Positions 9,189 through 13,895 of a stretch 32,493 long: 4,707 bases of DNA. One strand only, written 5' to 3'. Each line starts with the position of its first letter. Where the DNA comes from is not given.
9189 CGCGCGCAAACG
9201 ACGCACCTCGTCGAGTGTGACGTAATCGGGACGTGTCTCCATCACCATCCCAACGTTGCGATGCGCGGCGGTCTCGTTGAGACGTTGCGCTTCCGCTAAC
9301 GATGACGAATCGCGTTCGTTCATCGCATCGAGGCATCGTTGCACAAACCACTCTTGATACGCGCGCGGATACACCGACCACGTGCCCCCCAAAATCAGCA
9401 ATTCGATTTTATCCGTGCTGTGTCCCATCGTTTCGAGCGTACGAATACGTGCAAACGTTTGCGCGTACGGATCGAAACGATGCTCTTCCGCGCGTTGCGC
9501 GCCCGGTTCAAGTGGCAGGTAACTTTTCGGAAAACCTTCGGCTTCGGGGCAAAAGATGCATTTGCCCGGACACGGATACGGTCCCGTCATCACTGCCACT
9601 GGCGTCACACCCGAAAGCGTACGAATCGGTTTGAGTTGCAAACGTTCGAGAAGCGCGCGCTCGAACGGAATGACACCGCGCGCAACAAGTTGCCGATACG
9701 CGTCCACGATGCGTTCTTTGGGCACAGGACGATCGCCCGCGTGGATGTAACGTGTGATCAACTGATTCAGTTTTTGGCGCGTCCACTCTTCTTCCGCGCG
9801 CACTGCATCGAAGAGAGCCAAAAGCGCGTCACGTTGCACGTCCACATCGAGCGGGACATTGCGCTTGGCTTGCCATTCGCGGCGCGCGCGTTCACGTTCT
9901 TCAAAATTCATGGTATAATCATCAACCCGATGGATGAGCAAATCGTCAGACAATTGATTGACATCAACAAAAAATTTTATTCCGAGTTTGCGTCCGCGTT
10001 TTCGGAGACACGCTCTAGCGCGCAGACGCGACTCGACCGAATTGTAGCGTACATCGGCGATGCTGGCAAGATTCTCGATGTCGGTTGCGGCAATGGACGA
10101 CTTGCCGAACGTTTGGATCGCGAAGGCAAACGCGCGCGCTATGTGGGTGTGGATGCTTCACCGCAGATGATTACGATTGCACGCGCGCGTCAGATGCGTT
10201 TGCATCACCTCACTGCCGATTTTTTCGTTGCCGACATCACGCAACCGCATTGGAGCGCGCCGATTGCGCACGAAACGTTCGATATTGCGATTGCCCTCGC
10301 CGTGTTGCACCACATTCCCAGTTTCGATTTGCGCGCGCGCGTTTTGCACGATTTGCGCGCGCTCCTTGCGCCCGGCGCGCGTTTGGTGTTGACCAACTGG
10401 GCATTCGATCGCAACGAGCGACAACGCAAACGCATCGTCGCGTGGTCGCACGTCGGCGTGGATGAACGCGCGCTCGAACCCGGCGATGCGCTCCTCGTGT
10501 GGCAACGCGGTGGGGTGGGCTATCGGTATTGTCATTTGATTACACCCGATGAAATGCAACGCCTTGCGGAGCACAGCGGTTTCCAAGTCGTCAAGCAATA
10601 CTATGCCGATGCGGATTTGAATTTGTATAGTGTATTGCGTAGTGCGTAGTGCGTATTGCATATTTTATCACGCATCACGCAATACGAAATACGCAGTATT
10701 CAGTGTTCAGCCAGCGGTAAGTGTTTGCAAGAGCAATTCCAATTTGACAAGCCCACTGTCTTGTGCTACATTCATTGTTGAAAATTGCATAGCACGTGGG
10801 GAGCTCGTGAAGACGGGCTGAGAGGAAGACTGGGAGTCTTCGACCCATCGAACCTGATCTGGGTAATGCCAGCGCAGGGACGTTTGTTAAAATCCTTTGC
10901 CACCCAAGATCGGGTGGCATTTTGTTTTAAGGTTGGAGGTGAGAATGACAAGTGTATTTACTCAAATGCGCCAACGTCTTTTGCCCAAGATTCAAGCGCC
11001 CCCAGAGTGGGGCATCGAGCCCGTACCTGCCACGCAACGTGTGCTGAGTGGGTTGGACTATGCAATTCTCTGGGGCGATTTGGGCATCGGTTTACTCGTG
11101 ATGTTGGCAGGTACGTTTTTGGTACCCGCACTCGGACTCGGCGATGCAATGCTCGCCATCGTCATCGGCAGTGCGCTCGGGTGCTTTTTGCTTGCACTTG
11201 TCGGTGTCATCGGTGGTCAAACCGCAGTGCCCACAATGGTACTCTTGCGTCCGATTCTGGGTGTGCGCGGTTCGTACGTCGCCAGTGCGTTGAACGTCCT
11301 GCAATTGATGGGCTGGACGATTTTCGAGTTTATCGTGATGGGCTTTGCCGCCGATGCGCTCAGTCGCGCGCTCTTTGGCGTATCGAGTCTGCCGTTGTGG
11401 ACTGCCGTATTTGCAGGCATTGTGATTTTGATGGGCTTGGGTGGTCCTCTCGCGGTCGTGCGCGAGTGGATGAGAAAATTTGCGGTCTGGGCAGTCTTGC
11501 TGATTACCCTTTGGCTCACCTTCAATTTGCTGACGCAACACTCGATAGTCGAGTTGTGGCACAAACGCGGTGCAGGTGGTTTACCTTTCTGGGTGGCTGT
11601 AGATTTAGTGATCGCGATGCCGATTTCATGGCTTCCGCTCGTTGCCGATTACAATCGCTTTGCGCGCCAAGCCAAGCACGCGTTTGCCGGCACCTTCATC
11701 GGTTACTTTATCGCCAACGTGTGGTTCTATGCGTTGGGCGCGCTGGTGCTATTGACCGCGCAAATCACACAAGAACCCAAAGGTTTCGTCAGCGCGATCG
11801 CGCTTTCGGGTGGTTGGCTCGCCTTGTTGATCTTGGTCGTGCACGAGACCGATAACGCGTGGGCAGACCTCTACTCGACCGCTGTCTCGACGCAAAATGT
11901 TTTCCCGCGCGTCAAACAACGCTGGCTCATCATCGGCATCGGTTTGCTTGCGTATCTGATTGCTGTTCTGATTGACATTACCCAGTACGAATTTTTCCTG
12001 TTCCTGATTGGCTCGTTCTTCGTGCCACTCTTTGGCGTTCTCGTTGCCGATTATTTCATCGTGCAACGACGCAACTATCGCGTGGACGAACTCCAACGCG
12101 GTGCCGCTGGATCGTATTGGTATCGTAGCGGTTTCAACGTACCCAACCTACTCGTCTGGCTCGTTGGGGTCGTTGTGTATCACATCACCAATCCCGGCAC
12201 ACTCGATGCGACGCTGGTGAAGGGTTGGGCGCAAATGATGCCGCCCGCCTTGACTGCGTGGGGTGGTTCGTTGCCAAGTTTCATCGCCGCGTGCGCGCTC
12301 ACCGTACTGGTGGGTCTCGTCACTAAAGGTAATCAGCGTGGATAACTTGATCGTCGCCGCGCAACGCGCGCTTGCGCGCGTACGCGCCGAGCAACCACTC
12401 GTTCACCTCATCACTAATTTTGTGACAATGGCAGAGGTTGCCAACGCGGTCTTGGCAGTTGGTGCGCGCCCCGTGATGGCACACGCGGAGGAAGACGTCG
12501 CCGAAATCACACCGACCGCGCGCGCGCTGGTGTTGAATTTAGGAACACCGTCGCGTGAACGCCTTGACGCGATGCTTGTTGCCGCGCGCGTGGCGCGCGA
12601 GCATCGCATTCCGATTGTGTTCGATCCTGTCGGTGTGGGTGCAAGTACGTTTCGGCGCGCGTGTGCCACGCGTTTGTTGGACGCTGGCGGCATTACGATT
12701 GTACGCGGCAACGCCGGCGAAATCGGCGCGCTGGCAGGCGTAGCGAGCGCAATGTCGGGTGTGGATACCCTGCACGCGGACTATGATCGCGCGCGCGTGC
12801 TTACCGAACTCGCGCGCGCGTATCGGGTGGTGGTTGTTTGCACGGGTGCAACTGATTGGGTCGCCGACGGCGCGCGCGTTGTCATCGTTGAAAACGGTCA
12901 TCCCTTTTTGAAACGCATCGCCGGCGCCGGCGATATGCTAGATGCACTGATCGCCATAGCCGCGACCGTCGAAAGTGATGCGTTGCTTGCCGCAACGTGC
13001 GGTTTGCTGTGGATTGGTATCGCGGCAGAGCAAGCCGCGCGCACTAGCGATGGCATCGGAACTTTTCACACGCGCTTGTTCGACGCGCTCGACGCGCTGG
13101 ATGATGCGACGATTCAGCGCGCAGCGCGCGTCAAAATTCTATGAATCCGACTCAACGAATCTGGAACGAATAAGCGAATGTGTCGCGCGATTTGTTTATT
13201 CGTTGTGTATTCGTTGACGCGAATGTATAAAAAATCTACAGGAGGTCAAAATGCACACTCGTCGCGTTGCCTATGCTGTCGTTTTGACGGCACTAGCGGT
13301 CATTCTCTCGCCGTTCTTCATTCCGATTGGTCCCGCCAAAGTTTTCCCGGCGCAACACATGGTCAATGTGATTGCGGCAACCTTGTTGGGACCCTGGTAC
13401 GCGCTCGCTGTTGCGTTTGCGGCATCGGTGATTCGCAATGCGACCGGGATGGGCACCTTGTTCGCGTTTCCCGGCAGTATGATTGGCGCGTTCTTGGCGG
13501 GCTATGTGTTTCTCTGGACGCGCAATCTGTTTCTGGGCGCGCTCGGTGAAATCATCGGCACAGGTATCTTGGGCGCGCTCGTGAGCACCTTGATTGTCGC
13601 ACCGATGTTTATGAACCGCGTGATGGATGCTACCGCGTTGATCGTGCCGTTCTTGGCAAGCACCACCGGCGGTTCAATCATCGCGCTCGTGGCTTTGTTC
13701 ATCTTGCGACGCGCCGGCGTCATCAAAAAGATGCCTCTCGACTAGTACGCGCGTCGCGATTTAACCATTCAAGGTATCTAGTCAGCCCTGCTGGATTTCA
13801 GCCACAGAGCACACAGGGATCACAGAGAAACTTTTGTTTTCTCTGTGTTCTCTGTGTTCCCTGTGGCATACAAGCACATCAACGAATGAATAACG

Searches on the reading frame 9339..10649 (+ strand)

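Call 5: search_protein_families(library=pfam, proteins=[window:9339-10649:+], max_evalue=0.01)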
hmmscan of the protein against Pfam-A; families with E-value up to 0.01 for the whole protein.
window:9339-10649:+ (436 aa): 13 families
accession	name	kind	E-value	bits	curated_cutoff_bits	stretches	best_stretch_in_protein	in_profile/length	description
PF13489.12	Methyltransf_23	-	9e-21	74.7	27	1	227-420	8-164/164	Methyltransferase domain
PF13649.12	Methyltransf_25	-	3.5e-19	69.7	27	1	245-346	1-96/97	Methyltransferase domain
PF08242.18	Methyltransf_12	-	7.3e-19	68.8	30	1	246-349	1-98/98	Methyltransferase domain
PF08241.18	Methyltransf_11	-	2.4e-17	63.8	21.2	1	246-350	1-94/95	Methyltransferase domain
PF13847.12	Methyltransf_31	-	3.2e-15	56.5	27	1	241-355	3-113/145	Methyltransferase domain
PF04672.18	Methyltransf_19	-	3.1e-07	30.6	26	1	179-366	13-204/268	S-adenosyl methyltransferase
PF05175.20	MTS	-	5.6e-06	26.5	23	1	241-302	31-92/170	Methyltransferase small domain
PF01209.24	Ubie_methyltran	-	4.4e-05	23.4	20.1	1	243-353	49-153/233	ubiE/COQ5 methyltransferase family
PF05401.17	NodS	-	4.5e-05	23.8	24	1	219-352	24-145/201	Nodulation protein S (NodS)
PF07021.18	MetW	-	0.00016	21.8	21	1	234-294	6-65/193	Methionine biosynthesis protein MetW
PF13679.12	Methyltransf_32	-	0.00034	21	27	1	243-303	27-92/143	Methyltransferase domain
PF08003.17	Methyltransf_9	-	0.00055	19.4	23.8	1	228-357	100-223/315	Protein of unknown function (DUF1698)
PF24675.1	NpmA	-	0.0023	17.7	60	1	244-284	26-66/214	16S rRNA (adenine(1408)-N(1))-methyltransferase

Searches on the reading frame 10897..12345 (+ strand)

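Call 5: search_protein_families(library=pfam, proteins=[window:10897-12345:+], max_evalue=0.01)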
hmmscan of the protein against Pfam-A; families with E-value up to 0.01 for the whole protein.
window:10897-12345:+ (482 aa): 1 family
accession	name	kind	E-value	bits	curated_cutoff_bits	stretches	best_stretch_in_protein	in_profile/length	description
PF02133.21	Transp_cyt_pur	-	1.6e-35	123.2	23.5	1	42-447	1-432/440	Permease for cytosine/purines, uracil, thiamine, allantoin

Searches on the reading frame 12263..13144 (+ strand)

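Call 5: search_protein_families(library=pfam, proteins=[window:12263-13144:+], max_evalue=0.01)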
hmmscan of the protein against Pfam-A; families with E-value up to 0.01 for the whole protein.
window:12263-13144:+ (293 aa): 3 families
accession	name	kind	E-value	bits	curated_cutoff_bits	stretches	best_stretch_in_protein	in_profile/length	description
PF02110.20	HK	-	1.4e-70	237.9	27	1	37-280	1-245/247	Hydroxyethylthiazole kinase family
PF01256.23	Carb_kinase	-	7.2e-10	39.2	27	1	36-274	18-238/242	NAD(P)H-hydrate dehydratase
PF08543.17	Phos_pyr_kin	-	0.0091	15.8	27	0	105-266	77-243/246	Phosphomethylpyrimidine kinase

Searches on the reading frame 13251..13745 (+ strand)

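Call 6: search_protein_families(library=pfam, proteins=[window:13251-13745:+], max_evalue=0.01)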
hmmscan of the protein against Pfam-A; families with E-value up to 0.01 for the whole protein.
window:13251-13745:+ (164 aa): 2 families
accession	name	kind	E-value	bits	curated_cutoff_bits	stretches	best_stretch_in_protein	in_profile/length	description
PF09512.15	ThiW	-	2.5e-48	164.4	30.3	1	7-154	2-149/150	Thiamine-precursor transporter protein (ThiW)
PF12822.12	ECF_trnsprt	-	1.7e-12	48.1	30.7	1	4-139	1-155/169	ECF transporter, substrate-specific component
